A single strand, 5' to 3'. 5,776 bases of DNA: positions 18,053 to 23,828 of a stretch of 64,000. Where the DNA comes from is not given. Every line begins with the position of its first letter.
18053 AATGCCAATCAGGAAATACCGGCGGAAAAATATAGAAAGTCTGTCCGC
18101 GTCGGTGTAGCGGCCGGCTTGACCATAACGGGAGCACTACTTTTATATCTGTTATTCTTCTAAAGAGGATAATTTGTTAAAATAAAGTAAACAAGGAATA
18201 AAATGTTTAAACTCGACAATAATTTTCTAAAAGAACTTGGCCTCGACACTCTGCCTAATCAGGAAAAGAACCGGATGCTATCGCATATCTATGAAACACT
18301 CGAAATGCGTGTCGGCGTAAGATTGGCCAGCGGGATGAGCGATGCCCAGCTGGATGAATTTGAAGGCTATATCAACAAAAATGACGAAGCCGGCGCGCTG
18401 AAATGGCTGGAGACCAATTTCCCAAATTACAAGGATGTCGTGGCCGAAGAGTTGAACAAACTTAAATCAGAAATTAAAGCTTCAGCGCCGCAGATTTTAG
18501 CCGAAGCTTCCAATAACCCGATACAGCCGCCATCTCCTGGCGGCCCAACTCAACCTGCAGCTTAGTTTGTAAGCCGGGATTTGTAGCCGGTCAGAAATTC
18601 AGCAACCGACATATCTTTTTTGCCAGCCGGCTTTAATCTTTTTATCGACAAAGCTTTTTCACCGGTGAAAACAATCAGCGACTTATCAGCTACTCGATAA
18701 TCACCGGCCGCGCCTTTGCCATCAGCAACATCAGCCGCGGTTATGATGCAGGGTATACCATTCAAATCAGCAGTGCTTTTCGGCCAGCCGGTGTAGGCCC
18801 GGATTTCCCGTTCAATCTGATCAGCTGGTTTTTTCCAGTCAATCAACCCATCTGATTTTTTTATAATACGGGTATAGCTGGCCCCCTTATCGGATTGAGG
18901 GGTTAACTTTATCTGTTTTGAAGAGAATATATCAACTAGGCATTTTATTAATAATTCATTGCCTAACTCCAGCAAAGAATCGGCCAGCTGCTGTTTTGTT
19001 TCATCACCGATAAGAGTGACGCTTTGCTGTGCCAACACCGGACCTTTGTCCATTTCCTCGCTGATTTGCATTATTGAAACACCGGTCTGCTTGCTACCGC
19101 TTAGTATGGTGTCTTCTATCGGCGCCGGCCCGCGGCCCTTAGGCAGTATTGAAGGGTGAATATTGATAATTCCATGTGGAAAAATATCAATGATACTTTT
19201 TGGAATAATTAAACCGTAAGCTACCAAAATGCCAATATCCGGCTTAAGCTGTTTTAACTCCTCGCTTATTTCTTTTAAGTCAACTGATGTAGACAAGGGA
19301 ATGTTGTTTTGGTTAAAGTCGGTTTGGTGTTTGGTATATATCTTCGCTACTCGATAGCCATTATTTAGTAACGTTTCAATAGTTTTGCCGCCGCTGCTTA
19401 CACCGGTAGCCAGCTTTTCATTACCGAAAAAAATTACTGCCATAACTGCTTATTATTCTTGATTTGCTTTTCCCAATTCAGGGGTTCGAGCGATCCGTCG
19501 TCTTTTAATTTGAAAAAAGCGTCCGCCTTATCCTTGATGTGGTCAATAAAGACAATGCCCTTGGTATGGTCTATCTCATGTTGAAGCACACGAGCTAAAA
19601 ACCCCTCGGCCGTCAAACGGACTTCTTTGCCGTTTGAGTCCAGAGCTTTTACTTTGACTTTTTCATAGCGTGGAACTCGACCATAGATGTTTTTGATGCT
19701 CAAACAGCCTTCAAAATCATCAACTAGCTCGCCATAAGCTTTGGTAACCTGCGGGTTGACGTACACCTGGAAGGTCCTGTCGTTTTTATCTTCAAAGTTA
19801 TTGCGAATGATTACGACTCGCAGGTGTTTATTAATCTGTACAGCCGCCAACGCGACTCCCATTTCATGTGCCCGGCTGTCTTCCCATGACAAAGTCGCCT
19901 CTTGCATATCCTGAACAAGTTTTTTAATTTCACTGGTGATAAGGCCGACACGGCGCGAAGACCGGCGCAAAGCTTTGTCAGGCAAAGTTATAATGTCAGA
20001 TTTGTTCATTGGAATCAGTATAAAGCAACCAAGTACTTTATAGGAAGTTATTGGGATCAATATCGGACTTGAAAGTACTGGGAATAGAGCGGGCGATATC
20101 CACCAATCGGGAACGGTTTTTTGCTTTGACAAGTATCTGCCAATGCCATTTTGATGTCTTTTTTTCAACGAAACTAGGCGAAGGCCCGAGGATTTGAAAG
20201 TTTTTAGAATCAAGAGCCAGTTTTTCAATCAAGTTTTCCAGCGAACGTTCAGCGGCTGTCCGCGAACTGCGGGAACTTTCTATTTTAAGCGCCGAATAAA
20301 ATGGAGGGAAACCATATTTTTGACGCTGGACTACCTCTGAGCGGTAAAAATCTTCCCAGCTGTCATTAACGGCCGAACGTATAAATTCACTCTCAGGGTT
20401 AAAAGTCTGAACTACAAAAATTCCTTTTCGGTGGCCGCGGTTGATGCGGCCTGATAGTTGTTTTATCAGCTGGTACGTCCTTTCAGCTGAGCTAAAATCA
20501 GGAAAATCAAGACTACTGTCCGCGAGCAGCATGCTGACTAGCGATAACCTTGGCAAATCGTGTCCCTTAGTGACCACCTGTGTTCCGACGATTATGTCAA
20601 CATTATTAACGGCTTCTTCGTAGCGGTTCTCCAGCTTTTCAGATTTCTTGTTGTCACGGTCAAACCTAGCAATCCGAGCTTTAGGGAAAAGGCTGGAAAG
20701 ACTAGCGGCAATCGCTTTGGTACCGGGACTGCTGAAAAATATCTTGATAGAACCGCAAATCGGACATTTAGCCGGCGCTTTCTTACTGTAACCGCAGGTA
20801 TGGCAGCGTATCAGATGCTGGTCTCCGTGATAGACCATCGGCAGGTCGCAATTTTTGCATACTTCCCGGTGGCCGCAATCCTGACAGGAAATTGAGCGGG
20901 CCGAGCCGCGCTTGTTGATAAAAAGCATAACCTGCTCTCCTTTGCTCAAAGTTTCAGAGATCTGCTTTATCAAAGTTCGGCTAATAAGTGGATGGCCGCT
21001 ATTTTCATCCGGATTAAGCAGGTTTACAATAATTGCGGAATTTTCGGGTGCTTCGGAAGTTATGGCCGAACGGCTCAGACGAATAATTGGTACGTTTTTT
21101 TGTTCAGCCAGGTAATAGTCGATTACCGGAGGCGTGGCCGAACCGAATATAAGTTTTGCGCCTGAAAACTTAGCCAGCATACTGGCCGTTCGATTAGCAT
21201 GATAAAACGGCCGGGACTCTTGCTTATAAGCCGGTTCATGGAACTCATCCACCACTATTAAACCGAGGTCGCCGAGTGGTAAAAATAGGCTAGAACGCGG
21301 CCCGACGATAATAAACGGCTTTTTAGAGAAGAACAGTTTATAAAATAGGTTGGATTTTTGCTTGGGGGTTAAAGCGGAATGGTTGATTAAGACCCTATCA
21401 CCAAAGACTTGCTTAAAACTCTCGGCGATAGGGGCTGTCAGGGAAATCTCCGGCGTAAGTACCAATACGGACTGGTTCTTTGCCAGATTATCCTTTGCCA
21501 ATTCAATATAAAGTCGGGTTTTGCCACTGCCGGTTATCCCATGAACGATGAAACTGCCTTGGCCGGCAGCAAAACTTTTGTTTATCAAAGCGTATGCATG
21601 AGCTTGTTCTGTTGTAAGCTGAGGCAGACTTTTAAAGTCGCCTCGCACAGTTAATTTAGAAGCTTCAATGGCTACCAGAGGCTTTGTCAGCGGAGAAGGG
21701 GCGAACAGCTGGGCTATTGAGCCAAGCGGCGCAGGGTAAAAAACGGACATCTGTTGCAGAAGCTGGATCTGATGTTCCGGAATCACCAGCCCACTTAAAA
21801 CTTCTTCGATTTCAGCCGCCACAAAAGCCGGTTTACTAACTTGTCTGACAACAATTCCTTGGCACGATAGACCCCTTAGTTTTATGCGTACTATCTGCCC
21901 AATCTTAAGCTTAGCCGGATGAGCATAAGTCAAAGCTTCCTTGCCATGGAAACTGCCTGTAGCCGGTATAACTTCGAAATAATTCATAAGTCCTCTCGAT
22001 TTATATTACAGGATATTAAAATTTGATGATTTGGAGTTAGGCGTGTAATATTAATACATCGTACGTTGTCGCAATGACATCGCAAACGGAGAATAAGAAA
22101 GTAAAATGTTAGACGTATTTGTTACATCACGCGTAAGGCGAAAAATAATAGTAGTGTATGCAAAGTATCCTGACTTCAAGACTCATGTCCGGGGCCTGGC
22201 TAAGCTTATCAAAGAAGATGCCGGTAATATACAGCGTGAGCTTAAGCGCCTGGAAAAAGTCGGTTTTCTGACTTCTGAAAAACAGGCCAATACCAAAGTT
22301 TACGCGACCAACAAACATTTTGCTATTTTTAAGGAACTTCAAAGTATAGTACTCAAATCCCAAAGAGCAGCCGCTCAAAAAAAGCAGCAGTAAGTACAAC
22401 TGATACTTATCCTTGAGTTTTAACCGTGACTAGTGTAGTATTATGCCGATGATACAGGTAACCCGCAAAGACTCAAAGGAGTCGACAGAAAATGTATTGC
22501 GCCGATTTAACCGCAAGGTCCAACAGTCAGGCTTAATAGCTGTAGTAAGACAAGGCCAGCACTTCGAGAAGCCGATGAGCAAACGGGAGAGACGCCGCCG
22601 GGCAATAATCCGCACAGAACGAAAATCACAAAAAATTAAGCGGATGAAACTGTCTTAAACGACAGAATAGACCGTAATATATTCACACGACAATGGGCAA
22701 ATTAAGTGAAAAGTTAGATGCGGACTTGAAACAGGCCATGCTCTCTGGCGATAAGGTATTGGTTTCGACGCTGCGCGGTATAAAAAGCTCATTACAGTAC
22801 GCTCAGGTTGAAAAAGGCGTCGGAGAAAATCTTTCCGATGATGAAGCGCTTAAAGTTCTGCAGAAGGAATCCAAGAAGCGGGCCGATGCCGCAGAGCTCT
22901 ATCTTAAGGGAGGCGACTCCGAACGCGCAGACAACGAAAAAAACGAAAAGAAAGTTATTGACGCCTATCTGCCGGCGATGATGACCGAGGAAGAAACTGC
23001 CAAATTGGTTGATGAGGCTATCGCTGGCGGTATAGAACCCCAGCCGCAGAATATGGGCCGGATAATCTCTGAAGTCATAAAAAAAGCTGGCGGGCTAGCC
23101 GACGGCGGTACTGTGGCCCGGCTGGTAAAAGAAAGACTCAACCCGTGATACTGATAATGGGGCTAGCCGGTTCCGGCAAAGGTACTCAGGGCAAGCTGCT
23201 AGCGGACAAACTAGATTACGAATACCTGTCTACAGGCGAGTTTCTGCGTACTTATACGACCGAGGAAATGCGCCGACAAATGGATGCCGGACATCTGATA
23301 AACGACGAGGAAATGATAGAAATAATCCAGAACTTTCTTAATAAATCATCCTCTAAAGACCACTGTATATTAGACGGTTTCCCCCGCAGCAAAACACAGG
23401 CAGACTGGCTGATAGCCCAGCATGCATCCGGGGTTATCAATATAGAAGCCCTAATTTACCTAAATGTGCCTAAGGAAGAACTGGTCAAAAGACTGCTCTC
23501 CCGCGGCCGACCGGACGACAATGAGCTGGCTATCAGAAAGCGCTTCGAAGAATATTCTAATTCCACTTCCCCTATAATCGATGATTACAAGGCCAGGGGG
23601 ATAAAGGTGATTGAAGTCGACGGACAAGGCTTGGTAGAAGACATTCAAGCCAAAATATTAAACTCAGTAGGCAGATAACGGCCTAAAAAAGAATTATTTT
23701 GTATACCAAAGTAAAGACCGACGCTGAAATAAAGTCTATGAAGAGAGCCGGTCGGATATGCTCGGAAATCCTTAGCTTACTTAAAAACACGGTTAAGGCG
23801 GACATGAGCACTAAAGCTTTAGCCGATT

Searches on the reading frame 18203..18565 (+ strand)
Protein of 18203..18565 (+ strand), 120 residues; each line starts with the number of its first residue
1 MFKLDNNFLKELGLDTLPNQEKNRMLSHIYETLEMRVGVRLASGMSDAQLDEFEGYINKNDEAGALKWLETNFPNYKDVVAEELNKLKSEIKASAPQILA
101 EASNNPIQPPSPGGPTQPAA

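Call 80: search_protein_families(library=pfam, proteins=[window:18203-18565:+], max_evalue=0.001)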
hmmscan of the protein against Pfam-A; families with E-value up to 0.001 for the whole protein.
window:18203-18565:+ (120 aa): 1 family
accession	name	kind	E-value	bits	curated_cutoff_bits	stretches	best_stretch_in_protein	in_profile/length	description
PF18908.5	DUF5663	-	2.3e-21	76.6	23.7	1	9-91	2-84/84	Protein of unknown function (DUF5663)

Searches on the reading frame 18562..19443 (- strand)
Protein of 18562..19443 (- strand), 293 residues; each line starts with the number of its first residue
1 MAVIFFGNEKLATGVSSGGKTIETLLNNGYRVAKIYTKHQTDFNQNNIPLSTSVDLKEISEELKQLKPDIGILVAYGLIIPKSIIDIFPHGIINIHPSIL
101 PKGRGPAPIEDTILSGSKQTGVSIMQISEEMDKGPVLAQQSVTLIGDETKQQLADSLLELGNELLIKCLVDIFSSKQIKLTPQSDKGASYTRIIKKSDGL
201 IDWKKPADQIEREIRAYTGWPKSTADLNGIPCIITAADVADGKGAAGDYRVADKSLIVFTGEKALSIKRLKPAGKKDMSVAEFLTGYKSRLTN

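Call 80: search_protein_families(library=pfam, proteins=[window:18562-19443:-], max_evalue=0.001)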
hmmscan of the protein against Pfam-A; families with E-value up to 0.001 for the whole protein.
window:18562-19443:- (293 aa): 2 families
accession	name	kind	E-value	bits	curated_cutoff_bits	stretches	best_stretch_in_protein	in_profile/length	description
PF00551.24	Formyl_trans_N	-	1.2e-33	116.8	26.1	1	53-168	65-180/181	Formyl transferase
PF02911.23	Formyl_trans_C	-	5.4e-19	68.7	21.1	1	194-287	2-99/100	Formyl transferase, C-terminal domain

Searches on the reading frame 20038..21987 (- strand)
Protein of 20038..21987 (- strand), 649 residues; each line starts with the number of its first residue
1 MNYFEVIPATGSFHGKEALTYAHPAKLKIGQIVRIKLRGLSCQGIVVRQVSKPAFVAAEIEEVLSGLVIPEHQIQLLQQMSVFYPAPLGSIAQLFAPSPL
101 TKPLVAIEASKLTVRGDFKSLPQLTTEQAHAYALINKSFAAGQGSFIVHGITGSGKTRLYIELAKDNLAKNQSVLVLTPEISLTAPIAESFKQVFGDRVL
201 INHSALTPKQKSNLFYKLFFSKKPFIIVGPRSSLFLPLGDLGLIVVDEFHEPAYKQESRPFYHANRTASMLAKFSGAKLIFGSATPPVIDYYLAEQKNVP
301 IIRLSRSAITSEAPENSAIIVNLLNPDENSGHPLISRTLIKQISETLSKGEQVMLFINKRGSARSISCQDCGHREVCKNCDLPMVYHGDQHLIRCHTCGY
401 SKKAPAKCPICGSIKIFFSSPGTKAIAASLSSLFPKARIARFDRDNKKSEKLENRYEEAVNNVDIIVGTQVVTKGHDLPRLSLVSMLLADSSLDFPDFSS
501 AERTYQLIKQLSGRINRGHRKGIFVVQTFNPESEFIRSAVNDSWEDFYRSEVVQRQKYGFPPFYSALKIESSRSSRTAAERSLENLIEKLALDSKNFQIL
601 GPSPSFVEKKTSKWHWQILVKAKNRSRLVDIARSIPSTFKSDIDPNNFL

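Call 80: search_protein_families(library=pfam, proteins=[window:20038-21987:-], max_evalue=0.001)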
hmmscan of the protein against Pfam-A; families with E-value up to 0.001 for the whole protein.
window:20038-21987:- (649 aa): 7 families
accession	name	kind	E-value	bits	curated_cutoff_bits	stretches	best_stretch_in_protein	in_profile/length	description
PF04851.21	ResIII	-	4.9e-14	53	22.5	1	123-287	3-163/164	Type III restriction enzyme, res subunit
PF00270.35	DEAD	-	1.5e-13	51.3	26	1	135-287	11-161/167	DEAD/DEAH box helicase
PF18074.6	PriA_C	-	3.8e-11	44.1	26.9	1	562-641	1-82/95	Primosomal protein N C-terminal domain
PF18319.7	Zn_ribbon_PriA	-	1.1e-08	35.2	26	1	377-403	1-27/27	PriA DNA helicase Cys-rich region (CRR) domain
PF17764.6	PriA_3primeBD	-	1.2e-07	32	22.7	1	17-97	10-96/96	3'DNA-binding domain (3'BD)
PF00271.37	Helicase_C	-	2.9e-05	24.7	23.5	0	436-517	39-108/110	Helicase conserved C-terminal domain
PF21349.2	RUBY_RBDX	-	0.00025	20.9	26.5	1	394-415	2-26/30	Rubrerythrin, rubredoxin-like domain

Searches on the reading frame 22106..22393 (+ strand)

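Call 80: search_protein_families(library=pfam, proteins=[window:22106-22393:+], max_evalue=0.001)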
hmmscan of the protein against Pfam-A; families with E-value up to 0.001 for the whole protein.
window:22106-22393:+ (95 aa): 2 families
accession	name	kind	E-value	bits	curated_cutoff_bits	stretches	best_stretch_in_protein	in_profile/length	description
PF14394.12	DUF4423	-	0.00031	21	30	1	19-87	30-96/165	Domain of unknown function (DUF4423)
PF25212.1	HVO_A0114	-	0.00049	20.3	27.6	1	27-65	38-77/84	HVO_A0114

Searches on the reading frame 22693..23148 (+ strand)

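Call 80: search_protein_families(library=pfam, proteins=[window:22693-23148:+], max_evalue=0.001)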
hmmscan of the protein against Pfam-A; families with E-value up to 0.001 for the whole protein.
window:22693-23148:+ (151 aa): 1 family
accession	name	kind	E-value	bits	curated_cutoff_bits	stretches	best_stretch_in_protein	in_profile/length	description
PF09424.15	YqeY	-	1e-35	123.3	27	1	6-149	2-143/143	Yqey-like protein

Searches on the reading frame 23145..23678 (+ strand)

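Call 80: search_protein_families(library=pfam, proteins=[window:23145-23678:+], max_evalue=0.001)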
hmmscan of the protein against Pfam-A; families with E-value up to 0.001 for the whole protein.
window:23145-23678:+ (177 aa): 9 families
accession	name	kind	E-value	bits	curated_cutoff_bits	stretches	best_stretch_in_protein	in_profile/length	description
PF00406.28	ADK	-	1.7e-33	116.3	26.8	1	4-152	1-150/151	Adenylate kinase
PF13207.12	AAA_17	-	9.4e-25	87.9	27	1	5-131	1-136/136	AAA domain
PF13238.12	AAA_18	-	5.3e-13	50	29.4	1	2-125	1-116/128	AAA domain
PF02224.24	Cytidylate_kin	-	1.2e-08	35.4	26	1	4-98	3-93/211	Cytidylate kinase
PF13671.12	AAA_33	-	1.1e-07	32.7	27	1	1-137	1-136/143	AAA domain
PF01712.25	dNK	-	3.2e-06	27.5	27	0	85-162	112-183/203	Deoxynucleoside kinase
PF13521.12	AAA_28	-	0.00015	22.5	27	0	2-68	2-64/164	AAA domain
PF01202.28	SKI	-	0.00021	21.9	22.1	0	9-124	2-110/159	Shikimate kinase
PF02223.23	Thymidylate_kin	-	0.00068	19.8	27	0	6-171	3-185/185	Thymidylate kinase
